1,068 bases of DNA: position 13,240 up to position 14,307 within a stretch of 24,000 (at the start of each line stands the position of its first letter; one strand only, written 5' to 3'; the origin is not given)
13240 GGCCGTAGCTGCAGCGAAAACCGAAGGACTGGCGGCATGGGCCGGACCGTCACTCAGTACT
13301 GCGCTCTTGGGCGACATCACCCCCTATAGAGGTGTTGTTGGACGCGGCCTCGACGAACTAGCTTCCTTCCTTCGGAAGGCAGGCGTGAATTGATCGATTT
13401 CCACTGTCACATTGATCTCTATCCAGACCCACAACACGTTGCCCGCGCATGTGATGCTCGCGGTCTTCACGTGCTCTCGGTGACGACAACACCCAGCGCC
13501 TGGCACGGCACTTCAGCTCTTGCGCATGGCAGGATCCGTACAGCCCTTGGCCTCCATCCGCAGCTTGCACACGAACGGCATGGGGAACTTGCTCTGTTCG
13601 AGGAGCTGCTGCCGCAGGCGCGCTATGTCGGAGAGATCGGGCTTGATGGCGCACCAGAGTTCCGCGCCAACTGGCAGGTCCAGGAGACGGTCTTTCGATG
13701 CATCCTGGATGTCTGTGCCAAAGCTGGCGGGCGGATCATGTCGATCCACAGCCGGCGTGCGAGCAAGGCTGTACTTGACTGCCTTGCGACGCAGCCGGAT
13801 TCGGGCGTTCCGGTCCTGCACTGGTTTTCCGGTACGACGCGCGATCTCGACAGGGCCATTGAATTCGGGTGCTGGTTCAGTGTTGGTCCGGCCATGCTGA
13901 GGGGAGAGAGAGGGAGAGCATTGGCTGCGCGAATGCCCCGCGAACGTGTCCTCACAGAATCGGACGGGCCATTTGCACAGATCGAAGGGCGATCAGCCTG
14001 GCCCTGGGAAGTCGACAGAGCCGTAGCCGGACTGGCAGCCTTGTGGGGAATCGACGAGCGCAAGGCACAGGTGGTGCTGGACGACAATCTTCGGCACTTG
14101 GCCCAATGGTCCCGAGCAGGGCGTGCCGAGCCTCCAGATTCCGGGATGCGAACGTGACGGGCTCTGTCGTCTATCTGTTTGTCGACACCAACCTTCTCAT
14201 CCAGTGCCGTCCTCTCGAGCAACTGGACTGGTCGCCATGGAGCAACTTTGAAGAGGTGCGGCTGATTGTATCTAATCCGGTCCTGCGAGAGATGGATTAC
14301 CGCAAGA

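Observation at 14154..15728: PIN-like protein with an unrecognisable C-terminal half, coupled to qatD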

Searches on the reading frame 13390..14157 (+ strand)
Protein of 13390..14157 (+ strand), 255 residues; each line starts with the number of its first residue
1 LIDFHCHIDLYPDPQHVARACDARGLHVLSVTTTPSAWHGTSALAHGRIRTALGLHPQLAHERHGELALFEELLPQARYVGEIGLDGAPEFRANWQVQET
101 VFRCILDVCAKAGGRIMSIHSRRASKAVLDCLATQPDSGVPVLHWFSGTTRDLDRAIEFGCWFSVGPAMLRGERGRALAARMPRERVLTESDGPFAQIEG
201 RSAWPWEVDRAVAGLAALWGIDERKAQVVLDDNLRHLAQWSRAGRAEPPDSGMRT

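Call 3: search_protein_families(library=pfam, proteins=[window:13390-14157:+], max_evalue=0.01)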
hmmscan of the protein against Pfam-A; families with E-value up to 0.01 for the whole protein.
window:13390-14157:+ (255 aa): 1 family
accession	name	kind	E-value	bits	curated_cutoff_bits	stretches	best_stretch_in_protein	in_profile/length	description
PF01026.27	TatD_DNase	-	1.8e-43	149.2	27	1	2-237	1-251/253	TatD related DNase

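Call 4: search_protein_families(library=padloc, proteins=[window:13390-14157:+], max_evalue=0.01)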
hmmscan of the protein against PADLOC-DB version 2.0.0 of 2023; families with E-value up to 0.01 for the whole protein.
window:13390-14157:+ (255 aa): 1 family
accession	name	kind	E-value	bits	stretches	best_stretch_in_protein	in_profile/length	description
PDLC02215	QatD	-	2.7e-94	313.3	1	1-239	6-248/250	-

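Call 84: find_homologous_proteins(query=window:13390-14154:+, max_evalue=1e-20)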
Query window:13390-14154:+ (255 aa): 5852 proteins with E <= 1e-20 among 8000 candidates; the best 120 are listed.
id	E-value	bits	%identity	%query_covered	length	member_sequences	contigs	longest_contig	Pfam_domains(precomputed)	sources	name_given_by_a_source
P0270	3.1e-172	589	100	100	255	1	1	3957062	PF01026.28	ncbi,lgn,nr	ncbi:MAG: TatD family hydrolase [Rhodospirillaceae bacterium]|nr:TatD family hydrolase [Rhodospirill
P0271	5.5e-120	418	74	94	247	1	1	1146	PF01026.28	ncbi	-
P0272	2.7e-119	415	75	94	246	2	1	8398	PF01026.28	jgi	-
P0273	1.0e-118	413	75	94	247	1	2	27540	PF01026.28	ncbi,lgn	-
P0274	1.8e-115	403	74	94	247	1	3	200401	PF01026.28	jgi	-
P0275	2.1e-114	399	73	94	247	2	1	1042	PF01026.28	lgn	-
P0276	4.0e-114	398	73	94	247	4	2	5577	PF01026.28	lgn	-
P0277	1.3e-113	397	72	94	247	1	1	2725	PF01026.28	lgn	-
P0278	1.9e-113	396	74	93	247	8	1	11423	PF01026.28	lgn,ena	-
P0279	2.4e-113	396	71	93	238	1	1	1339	PF01026.28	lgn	-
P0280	4.2e-113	395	71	98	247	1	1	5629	PF01026.28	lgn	-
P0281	4.6e-113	395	72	94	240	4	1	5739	PF01026.28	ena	-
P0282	5.4e-113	395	71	94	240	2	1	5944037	PF01026.28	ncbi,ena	-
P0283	8.4e-113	394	73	94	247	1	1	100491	PF01026.28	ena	-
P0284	8.9e-113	394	73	94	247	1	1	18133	PF01026.28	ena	-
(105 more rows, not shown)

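Call 85: find_encoding_contigs(protein=P0273, flank=6000, max_places=1)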
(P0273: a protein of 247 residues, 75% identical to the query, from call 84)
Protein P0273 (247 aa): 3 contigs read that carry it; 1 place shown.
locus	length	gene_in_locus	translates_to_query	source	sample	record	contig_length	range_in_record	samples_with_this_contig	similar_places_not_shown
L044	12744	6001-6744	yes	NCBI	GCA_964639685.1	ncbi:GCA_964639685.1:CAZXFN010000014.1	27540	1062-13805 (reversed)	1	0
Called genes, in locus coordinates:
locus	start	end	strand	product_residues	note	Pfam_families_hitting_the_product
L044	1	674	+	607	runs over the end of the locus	PF01381:HTH_3, PF13560:HTH_31, PF12161:HsdM_N, PF02384:N6_Mtase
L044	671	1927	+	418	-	PF01420:Methylase_S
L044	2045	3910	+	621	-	PF07693:KAP_NTPase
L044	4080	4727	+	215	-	PF28083:QatB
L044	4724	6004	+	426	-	PF06508:QueC (faint)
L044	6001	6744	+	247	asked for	PF01026:TatD_DNase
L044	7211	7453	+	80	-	PF16277:DUF4926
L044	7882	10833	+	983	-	PF04313:HSDR_N, PF00270:DEAD (weak), PF04851:ResIII, PF18766:SWI2_SNF2, PF22679:T1R_D3-like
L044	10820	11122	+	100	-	PF01863:YgjP-like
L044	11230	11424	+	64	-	PF10049:DUF2283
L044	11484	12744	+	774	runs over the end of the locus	?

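Call 86: find_encoding_contigs(protein=P0274, flank=6000, max_places=1)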
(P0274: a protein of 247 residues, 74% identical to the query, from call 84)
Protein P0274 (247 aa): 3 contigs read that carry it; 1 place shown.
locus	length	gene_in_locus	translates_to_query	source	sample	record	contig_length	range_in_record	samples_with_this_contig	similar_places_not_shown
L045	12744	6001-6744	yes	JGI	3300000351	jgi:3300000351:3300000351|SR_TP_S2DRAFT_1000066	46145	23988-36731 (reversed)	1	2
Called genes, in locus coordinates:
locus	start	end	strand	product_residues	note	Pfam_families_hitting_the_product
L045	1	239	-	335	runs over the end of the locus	PF03480:DctP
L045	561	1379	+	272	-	PF00392:GntR, PF07729:FCD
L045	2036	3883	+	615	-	PF07693:KAP_NTPase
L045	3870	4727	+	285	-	PF28083:QatB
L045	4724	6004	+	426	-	PF06508:QueC (faint)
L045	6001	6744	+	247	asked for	PF01026:TatD_DNase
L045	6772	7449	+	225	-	-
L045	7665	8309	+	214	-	-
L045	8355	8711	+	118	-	-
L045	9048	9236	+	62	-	-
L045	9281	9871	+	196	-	PF02586:SRAP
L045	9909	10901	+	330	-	-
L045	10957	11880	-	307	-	-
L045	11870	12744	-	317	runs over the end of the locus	-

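Call 87: find_encoding_contigs(protein=P0283, flank=6000, max_places=1)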
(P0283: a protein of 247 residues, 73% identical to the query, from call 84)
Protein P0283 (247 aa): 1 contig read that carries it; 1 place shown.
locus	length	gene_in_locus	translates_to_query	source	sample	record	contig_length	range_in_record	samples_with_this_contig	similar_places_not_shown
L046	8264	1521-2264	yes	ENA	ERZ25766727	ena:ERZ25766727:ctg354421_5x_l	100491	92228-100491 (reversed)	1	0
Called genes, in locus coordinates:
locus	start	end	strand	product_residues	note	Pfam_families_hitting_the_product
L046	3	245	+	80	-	?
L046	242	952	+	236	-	-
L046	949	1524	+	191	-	-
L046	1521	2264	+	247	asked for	PF01026:TatD_DNase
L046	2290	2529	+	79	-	-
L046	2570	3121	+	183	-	-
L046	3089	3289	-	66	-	-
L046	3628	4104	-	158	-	-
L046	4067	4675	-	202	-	-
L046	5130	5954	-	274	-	-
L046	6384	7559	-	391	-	PF13356:Arm-DNA-bind_3 (weak), PF22022:Phage_int_M, PF00589:Phage_integrase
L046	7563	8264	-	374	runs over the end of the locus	PF13356:Arm-DNA-bind_3, PF14659:Phage_int_SAM_3 (weak), PF22022:Phage_int_M (weak), PF00589:Phage_integrase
